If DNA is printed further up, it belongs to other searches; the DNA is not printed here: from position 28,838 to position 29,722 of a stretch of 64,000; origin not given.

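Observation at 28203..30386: Triad of RecA/KaiC-like paralogs: one catalytic, two with destroyed P-loops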

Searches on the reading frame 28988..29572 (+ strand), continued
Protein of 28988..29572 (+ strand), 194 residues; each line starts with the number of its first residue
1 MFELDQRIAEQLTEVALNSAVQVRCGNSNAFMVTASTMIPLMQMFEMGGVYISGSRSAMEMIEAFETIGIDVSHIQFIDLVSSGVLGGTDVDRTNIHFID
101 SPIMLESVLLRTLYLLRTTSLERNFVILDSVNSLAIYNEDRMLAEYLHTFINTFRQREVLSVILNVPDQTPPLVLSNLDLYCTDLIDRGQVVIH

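Call 46: find_homologous_proteins(query=A4, max_evalue=0.001)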
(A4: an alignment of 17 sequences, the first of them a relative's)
Query A4 (17 sequences) (190 aa, profile of the alignment): 1356 proteins with E <= 0.001 among 7174 candidates; the best 120 are listed.
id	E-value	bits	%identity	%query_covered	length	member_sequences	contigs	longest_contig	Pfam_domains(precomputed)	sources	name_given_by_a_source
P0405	4.1e-74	266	37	96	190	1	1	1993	PF06745.20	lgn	-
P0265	2.0e-71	257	45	94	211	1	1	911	PF23365.2,PF24336.2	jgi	jgi:KaiC/GvpD/RAD55 family RecA-like ATPase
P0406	2.1e-71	257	40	82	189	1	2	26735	PF06745.20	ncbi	-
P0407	4.7e-71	256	31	100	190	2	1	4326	PF06745.20,PF24336.2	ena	-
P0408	5.4e-71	256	37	97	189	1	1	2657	PF06745.20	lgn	-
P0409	7.7e-71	256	33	97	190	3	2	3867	-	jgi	-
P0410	7.9e-71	256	34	97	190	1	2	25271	PF06745.20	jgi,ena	-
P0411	1.2e-70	255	33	96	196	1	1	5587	PF06745.20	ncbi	-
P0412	1.3e-70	255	35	95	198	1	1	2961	PF06745.20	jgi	jgi:KaiC/GvpD/RAD55 family RecA-like ATPase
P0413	1.3e-70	255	34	100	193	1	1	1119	PF06745.20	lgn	-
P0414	1.4e-70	255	36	95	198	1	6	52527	PF06745.20,PF24336.2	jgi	jgi:KaiC/GvpD/RAD55 family RecA-like ATPase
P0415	1.6e-70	254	31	96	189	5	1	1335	PF06745.20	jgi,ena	-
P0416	1.6e-70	254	38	83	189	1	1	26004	PF06745.20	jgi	jgi:KaiC/GvpD/RAD55 family RecA-like ATPase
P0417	1.8e-70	254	34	95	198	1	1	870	PF06745.20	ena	-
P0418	1.9e-70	254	34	97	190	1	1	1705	-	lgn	-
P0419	1.9e-70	254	35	95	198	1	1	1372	PF06745.20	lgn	-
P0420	2.0e-70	254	34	95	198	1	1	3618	PF06745.20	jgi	-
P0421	2.1e-70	254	34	100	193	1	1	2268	PF06745.20,PF23365.2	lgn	-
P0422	2.2e-70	254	33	97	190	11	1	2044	PF06745.20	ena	-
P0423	2.4e-70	254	36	95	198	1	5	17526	PF06745.20,PF23442.2,PF24336.2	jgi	jgi:KaiC/GvpD/RAD55 family RecA-like ATPase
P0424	2.8e-70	254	30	97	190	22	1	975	PF06745.20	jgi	-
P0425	3.1e-70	254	36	95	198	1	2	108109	PF06745.20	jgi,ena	-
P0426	3.5e-70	253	34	95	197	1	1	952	PF06745.20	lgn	-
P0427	4.0e-70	253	32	97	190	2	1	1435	PF06745.20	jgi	-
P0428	4.2e-70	253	36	95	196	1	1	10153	PF06745.20,PF24336.2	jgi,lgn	-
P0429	4.3e-70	253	32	100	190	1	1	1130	PF06745.20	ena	-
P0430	4.5e-70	253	33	97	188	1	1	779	PF06745.20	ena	-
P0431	4.9e-70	253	31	96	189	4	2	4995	PF06745.20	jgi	-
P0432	5.0e-70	253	34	94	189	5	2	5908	PF06745.20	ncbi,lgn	ncbi:MAG: ATPase domain-containing protein [Thermoplasmata archaeon]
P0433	5.6e-70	253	36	95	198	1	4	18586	PF06745.20,PF23442.2,PF24336.2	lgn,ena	-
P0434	5.6e-70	253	36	95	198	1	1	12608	PF06745.20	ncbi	-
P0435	5.7e-70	253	33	95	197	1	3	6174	PF06745.20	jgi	jgi:KaiC/GvpD/RAD55 family RecA-like ATPase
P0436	5.9e-70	253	36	95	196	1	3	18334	PF06745.20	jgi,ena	-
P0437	6.0e-70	253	36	95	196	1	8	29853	PF06745.20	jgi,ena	-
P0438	6.1e-70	253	36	95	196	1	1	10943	PF06745.20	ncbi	-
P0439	6.4e-70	253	33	95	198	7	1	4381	PF06745.20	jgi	-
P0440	6.9e-70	252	34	95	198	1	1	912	PF06745.20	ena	-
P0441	6.9e-70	252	37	95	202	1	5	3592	PF06745.20,PF23442.2,PF24336.2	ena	-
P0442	6.9e-70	252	36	96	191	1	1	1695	PF06745.20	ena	-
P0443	7.3e-70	252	34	95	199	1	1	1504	PF06745.20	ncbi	-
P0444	7.3e-70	252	33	100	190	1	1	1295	PF06745.20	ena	-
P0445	8.7e-70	252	33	96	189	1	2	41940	PF06745.20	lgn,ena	-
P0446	9.9e-70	252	34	95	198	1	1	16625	PF06745.20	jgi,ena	-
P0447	1.0e-69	252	35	85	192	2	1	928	PF06745.20,PF23365.2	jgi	-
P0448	1.1e-69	252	36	96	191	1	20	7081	PF06745.20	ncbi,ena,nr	ncbi:MAG: hypothetical protein E6K04_05080 [Methanobacteriota archaeon]|nr:MAG: hypothetical protein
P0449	1.1e-69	252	37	95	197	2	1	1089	PF06745.20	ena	-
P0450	1.2e-69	252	33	97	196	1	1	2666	PF06745.20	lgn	-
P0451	1.2e-69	252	35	86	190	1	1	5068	PF06745.20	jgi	jgi:KaiC/GvpD/RAD55 family RecA-like ATPase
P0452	1.2e-69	252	37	97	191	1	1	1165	PF06745.20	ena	-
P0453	1.3e-69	252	35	96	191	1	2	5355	PF06745.20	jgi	-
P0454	1.3e-69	251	36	95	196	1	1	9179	PF06745.20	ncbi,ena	-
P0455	1.4e-69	251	34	95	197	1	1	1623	PF06745.20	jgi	-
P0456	1.5e-69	251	37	95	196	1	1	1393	PF06745.20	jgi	jgi:KaiC/GvpD/RAD55 family RecA-like ATPase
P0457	1.5e-69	251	35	95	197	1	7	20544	PF06745.20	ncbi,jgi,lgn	-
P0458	1.5e-69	251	36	96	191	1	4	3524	PF06745.20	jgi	jgi:KaiC/GvpD/RAD55 family RecA-like ATPase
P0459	1.5e-69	251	34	95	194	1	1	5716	PF06745.20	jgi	-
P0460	1.5e-69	251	36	96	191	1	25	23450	PF06745.20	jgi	jgi:KaiC/GvpD/RAD55 family RecA-like ATPase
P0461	1.5e-69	251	32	96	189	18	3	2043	PF06745.20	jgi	-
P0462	1.6e-69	251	36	96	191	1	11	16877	PF06745.20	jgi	-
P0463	1.7e-69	251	36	95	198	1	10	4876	PF06745.20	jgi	jgi:KaiC/GvpD/RAD55 family RecA-like ATPase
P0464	1.7e-69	251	35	95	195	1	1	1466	PF06745.20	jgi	-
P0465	1.8e-69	251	34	95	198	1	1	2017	PF06745.20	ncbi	-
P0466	1.8e-69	251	33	95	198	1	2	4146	PF06745.20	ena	-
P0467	1.8e-69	251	36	95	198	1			PF06745.20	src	-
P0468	1.8e-69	251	36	96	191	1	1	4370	PF06745.20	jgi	-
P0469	1.8e-69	251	33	95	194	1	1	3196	PF06745.20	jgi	-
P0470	1.8e-69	251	34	95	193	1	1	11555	PF06745.20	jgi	-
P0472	1.9e-69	251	33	96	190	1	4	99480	-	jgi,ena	-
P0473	1.9e-69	251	37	95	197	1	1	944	PF06745.20,PF24336.2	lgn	-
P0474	1.9e-69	251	33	97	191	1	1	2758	PF06745.20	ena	-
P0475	1.9e-69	251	38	85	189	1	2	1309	PF06745.20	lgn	-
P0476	1.9e-69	251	35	95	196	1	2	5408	PF06745.20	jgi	jgi:KaiC/GvpD/RAD55 family RecA-like ATPase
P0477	2.0e-69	251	35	96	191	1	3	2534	PF06745.20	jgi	-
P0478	2.0e-69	251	35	96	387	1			PF06745.20,PF23442.2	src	-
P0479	2.0e-69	251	33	96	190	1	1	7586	PF06745.20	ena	-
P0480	2.1e-69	251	35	95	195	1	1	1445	PF06745.20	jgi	-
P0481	2.2e-69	251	34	96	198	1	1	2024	PF06745.20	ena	-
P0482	2.2e-69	251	35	95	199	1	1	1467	PF06745.20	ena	-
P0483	2.2e-69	251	37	95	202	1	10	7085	PF06745.20,PF23442.2,PF24336.2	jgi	jgi:KaiC/GvpD/RAD55 family RecA-like ATPase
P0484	2.3e-69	251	35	95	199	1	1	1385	PF06745.20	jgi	-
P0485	2.3e-69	251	37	95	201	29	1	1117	PF06745.20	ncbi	-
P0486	2.3e-69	251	35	96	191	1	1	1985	PF06745.20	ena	-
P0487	2.3e-69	251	36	94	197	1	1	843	PF06745.20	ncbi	-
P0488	2.3e-69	251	35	95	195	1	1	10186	PF06745.20,PF24336.2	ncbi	-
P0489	2.3e-69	251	34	95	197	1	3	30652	PF06745.20,PF24336.2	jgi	jgi:KaiC/GvpD/RAD55 family RecA-like ATPase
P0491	2.4e-69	251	35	95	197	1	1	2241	PF06745.20,PF24336.2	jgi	jgi:KaiC/GvpD/RAD55 family RecA-like ATPase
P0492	2.4e-69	251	34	95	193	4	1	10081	PF06745.20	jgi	-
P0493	2.5e-69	251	33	97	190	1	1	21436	PF06745.20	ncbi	-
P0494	2.5e-69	251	34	95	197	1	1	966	PF06745.20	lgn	-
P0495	2.5e-69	251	34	96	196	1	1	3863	PF06745.20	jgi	jgi:KaiC/GvpD/RAD55 family RecA-like ATPase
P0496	2.5e-69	251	34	95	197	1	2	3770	PF06745.20,PF24336.2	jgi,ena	-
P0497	2.6e-69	251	34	95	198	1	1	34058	PF06745.20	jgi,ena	-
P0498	2.6e-69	251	35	96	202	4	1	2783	PF06745.20,PF23442.2,PF24336.2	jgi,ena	-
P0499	2.7e-69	251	35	95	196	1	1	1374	PF06745.20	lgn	-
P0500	2.7e-69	251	34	97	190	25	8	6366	PF06745.20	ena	-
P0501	2.8e-69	250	36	95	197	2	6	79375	PF06745.20,PF24336.2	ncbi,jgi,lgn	jgi:KaiC/GvpD/RAD55 family RecA-like ATPase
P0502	2.8e-69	250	33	97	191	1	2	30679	PF06745.20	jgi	-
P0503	2.9e-69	250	35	95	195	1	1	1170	PF06745.20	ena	-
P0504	2.9e-69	250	36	95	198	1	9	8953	PF06745.20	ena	-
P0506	3.0e-69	250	34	95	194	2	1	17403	PF06745.20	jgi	jgi:KaiC/GvpD/RAD55 family RecA-like ATPase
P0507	3.0e-69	250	37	97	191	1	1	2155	PF06745.20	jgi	jgi:archaellum biogenesis ATPase FlaH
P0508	3.1e-69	250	34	95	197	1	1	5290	PF06745.20,PF24336.2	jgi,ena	-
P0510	3.1e-69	250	36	96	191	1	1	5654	PF06745.20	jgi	-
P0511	3.1e-69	250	35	95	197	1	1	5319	PF06745.20,PF24336.2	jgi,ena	-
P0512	3.2e-69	250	33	96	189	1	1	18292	PF06745.20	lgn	-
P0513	3.2e-69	250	35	95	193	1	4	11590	PF06745.20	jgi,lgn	jgi:KaiC/GvpD/RAD55 family RecA-like ATPase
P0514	3.2e-69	250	33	97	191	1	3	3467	PF06745.20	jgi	-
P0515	3.3e-69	250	35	95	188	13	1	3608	PF06745.20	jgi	-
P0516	3.3e-69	250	34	95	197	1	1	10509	PF06745.20,PF24336.2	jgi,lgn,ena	-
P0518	3.4e-69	250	34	95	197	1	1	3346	PF06745.20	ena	-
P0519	3.5e-69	250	35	95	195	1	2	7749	PF06745.20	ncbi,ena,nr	ncbi:MAG: hypothetical protein E6K12_03330 [Methanobacteriota archaeon]|nr:MAG: hypothetical protein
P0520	3.5e-69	250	34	97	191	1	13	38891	PF23442.2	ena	-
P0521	3.6e-69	250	34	95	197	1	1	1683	PF06745.20,PF24336.2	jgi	jgi:KaiC/GvpD/RAD55 family RecA-like ATPase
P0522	3.7e-69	250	34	95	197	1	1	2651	PF06745.20,PF24336.2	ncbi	-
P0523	3.7e-69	250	34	95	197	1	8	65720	PF06745.20,PF24336.2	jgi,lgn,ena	jgi:KaiC/GvpD/RAD55 family RecA-like ATPase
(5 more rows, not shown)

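Call 47: find_encoding_contigs(protein=P0425, flank=6000, max_places=1)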
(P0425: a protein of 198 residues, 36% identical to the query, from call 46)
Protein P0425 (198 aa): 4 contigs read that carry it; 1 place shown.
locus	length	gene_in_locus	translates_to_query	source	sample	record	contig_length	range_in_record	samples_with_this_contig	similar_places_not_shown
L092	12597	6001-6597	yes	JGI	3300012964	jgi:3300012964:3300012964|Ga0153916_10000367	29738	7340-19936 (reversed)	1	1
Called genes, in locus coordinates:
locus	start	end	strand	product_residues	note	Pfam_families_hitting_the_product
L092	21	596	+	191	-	PF07155:ECF-ribofla_trS, PF12822:ECF_trnsprt (weak)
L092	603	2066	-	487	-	PF01565:FAD_binding_4, PF02913:FAD-oxidase_C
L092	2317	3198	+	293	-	PF01435:Peptidase_M48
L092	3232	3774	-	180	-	PF13302:Acetyltransf_3, PF13420:Acetyltransf_4 (weak), PF00583:Acetyltransf_1, PF13508:Acetyltransf_7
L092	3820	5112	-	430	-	PF00215:OMPdecase, PF03737:RraA-like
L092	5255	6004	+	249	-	PF06745:ATPase, PF13481:AAA_25 (faint)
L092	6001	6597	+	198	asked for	PF06745:ATPase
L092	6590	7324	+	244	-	PF05625:PAXNEB (faint), PF06745:ATPase, PF23442:DUF7125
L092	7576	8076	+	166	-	PF07790:Pilin_N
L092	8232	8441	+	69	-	-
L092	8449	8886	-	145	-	PF06271:RDD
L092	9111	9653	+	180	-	PF04034:Ribo_biogen_C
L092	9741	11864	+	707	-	PF17207:MCM_OB, PF00493:MCM, PF07728:AAA_5 (faint), PF01078:Mg_chelatase (weak), PF17855:MCM_lid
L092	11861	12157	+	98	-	PF04242:DUF424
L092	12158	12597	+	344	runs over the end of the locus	PF04981:NMD3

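Call 48: find_encoding_contigs(protein=P0472, flank=6000, max_places=1)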
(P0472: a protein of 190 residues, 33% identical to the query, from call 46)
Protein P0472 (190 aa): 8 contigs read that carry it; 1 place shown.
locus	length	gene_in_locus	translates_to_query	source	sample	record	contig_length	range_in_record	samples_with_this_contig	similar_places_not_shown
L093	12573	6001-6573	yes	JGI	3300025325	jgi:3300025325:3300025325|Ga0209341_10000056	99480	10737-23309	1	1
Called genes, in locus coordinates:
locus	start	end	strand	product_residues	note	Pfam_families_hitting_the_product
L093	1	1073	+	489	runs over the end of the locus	PF12679:ABC2_membrane_2, PF12730:ABC2_membrane_4 (faint), PF13620:CarboxypepD_reg (faint), PF10920:DUF2705 (weak), PF12679:ABC2_membrane_2, PF12698:ABC2_membrane_3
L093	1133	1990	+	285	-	PF12773:DZR (faint), PF13240:Zn_Ribbon_1 (faint), PF13248:Zn_ribbon_3 (faint)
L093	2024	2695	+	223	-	PF02163:Peptidase_M50 (weak)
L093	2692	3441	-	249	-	PF00731:AIRC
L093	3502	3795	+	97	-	PF01910:Thiamine_BP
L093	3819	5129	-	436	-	PF00215:OMPdecase, PF02581:TMP-TENI (faint), PF03737:RraA-like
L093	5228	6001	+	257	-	PF13481:AAA_25 (faint), PF06745:ATPase, PF23442:DUF7125 (weak)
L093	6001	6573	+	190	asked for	-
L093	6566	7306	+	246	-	PF06745:ATPase, PF24336:DUF7504, PF23442:DUF7125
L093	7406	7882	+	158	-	PF07790:Pilin_N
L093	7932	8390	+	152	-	PF07790:Pilin_N (weak)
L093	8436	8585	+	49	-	-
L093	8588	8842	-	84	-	PF08734:GYD (weak)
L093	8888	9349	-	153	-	PF06271:RDD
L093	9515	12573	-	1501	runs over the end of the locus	PF18998:Flg_new_2 (faint)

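Call 49: find_encoding_contigs(protein=P0501, flank=6000, max_places=1)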
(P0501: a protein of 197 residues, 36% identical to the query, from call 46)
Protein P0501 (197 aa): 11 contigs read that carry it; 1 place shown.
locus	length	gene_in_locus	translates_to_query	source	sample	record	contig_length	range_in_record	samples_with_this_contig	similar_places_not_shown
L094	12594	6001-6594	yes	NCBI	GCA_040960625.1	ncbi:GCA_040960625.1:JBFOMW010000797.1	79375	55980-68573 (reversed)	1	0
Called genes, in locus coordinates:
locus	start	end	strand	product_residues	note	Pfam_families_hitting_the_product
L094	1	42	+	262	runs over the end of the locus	PF02361:CbiQ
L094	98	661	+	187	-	PF07155:ECF-ribofla_trS, PF12822:ECF_trnsprt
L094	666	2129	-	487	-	PF01565:FAD_binding_4, PF02913:FAD-oxidase_C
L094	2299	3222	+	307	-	PF01435:Peptidase_M48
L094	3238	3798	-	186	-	PF13302:Acetyltransf_3, PF00583:Acetyltransf_1, PF13673:Acetyltransf_10 (weak), PF13508:Acetyltransf_7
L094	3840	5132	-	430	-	PF00215:OMPdecase, PF02581:TMP-TENI (weak), PF03737:RraA-like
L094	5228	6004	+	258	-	PF13481:AAA_25 (weak), PF06745:ATPase, PF23442:DUF7125 (faint)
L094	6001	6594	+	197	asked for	PF06745:ATPase, PF24336:DUF7504 (weak)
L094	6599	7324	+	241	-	PF05625:PAXNEB (faint), PF06745:ATPase, PF23442:DUF7125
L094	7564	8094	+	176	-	PF07790:Pilin_N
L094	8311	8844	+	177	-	PF07790:Pilin_N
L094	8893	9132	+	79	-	-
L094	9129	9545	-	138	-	PF06271:RDD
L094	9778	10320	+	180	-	PF04068:Fer4_RLI (faint), PF04034:Ribo_biogen_C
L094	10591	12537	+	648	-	PF17207:MCM_OB, PF00493:MCM, PF07728:AAA_5 (weak), PF01078:Mg_chelatase (weak), PF17855:MCM_lid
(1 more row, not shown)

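Call 50: find_encoding_contigs(protein=P0520, flank=6000, max_places=1)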
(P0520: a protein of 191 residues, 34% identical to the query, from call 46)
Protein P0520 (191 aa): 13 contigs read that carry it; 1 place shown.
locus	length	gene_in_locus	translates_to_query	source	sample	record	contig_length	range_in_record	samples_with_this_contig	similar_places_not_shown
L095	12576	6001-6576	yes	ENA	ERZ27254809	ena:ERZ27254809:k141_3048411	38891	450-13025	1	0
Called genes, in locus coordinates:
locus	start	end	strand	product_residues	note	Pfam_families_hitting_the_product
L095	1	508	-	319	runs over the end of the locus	?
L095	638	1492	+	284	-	PF12773:DZR (faint), PF13248:Zn_ribbon_3 (faint), PF18912:DZR_2 (faint)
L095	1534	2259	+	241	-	PF02163:Peptidase_M50 (faint)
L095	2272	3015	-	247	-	PF00731:AIRC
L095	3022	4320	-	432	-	PF00215:OMPdecase, PF13714:PEP_mutase (faint), PF03737:RraA-like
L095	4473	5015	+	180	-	PF01872:RibD_C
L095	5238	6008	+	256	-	PF06745:ATPase, PF23442:DUF7125 (weak)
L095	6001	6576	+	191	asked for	PF23442:DUF7125 (faint)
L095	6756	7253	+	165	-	PF07790:Pilin_N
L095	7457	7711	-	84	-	PF08734:GYD (weak)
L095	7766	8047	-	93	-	-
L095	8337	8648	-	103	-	-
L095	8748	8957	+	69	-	PF04034:Ribo_biogen_C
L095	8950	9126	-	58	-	PF03966:Trm112p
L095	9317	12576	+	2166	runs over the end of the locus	PF02516:STT3, PF13231:PMT_2, PF11974:bMG3 (faint), PF13620:CarboxypepD_reg (weak), PF13715:CarbopepD_reg_2 (faint), PF17210:SdrD_B (faint), PF22904:NOMO1-like_2nd (faint), PF13620:CarboxypepD_reg (weak), +1 more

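Call 57: search_solved_structures(query=A5, max_evalue=10, show_alignments=2)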
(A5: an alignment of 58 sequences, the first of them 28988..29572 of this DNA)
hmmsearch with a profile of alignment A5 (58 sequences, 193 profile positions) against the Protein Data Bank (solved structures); distinct sequences matched with E-value up to 10: 0.

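Call 63: search_protein_families(library=pfam, proteins=[L093:7406-7882:+], max_evalue=10)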
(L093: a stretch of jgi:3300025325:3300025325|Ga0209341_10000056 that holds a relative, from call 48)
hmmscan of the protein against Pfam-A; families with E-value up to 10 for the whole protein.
L093:7406-7882:+ (158 aa): 3 families
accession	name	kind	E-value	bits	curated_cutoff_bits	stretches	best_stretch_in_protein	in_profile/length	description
PF07790.16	Pilin_N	-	6.1e-12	46.7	25.2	1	12-59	1-48/78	Archaeal Type IV pilin, N-terminal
PF23928.1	DUF7266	-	0.5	10.5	27.6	1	10-39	2-31/145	Family of unknown function (DUF7266)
PF23960.2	DUF7289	-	1.3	8.9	27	1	13-43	2-32/238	Family of unknown function (DUF7289)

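Call 64: predict_structure(alignment_id=A5)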
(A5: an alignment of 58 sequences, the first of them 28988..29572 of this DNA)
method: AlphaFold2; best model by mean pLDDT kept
length: 194 residues; sequences in the alignment: 58
mean_pLDDT: 88.8   pTM: 0.87
mean pLDDT of the five models: 88.8, 88.8, 88.6, 88.3, 87.4
residues with pLDDT >= 90: 134; 70-90: 42; 50-70: 11; < 50: 7
segments of 3 or more residues with pLDDT < 50: 86-88, 192-194
pLDDT, mean of each block of 10 residues (from residue 1): 74 89 92 91 90 93 92 93 60 83 94 93 91 95 98 96 96 97 88 40
secondary structure, 60 per line:
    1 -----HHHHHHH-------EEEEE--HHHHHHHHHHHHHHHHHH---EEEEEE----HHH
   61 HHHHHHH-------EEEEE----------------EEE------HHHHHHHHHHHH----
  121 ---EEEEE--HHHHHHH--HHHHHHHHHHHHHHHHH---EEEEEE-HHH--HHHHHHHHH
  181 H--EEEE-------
elements in order: H6-12 E20-24 H27-44 E48-53 H58-67 E75-79 E96-98 H105-116 E124-128 H131-137 H140-156 E160-165 H172-181 E184-187

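Call 67: fold_search(model_id=the predicted structure, library=pdb)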
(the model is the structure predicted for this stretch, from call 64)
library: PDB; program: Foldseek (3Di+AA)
matches with E <= 10: 1671; with E <= 0.001: 317
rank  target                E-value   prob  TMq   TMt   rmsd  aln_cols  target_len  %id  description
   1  4yds                  5.6e-07  1.00  0.64  0.56   5.1       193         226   10  FlaH from Sulfolobus acidocaldarius with ATP and Mg-Ion (released 2015-11-11)
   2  4tlc_F                1.2e-06  1.00  0.60  0.54   4.6       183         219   11  Crystal structure of N-terminal C1 domain of KaiC (released 2015-07-01)
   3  2dr3_F                1.5e-06  1.00  0.70  0.59   2.9       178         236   12  Crystal Structure of RecA superfamily ATPase PH0284 from Pyrococcus horikoshii OT3 (released 2006-12-06)
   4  8wv8_B                1.7e-06  1.00  0.60  0.28   4.6       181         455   13  Crystal Structure of Cyanobacterial Circadian Clock Protein KaiC (released 2023-12-27)
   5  4tl7_D                2.0e-06  1.00  0.61  0.53   4.7       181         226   13  Crystal structure of N-terminal C1 domain of KaiC (released 2015-07-01)
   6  4tla_D                2.0e-06  1.00  0.59  0.51   5.0       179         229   13  Crystal structure of N-terminal C1 domain of KaiC (released 2015-07-01)
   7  4tl7_E                2.3e-06  1.00  0.60  0.53   4.7       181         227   13  Crystal structure of N-terminal C1 domain of KaiC (released 2015-07-01)
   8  4tl7_A                3.1e-06  1.00  0.61  0.53   4.7       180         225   13  Crystal structure of N-terminal C1 domain of KaiC (released 2015-07-01)
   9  7s67_A                3.3e-06  1.00  0.64  0.28   5.2       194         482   15  Extended conformation of daytime state KaiC (released 2021-09-22)
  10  4tlc_B                3.8e-06  1.00  0.59  0.52   4.8       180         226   12  Crystal structure of N-terminal C1 domain of KaiC (released 2015-07-01)
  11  7s65_A                4.5e-06  1.00  0.68  0.32   4.2       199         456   12  Compressed conformation of nighttime state KaiC (released 2021-09-22)
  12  3k09_C                4.8e-06  1.00  0.62  0.27   4.7       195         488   12  Crystal structure of the phosphorylation-site mutant S431D of the KaiC circadian clock protein (released 2010-03-31)
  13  3k0a_D                5.1e-06  1.00  0.63  0.28   5.4       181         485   12  Crystal structure of the phosphorylation-site mutant S431A of the KaiC circadian clock protein (released 2010-03-31)
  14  4tl7_F                5.5e-06  1.00  0.62  0.54   4.5       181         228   13  Crystal structure of N-terminal C1 domain of KaiC (released 2015-07-01)
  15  8zn5_A                5.5e-06  1.00  0.60  0.29   4.9       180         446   11  Crystal Structure of Designed Clock Protein KaiC (released 2025-04-16)
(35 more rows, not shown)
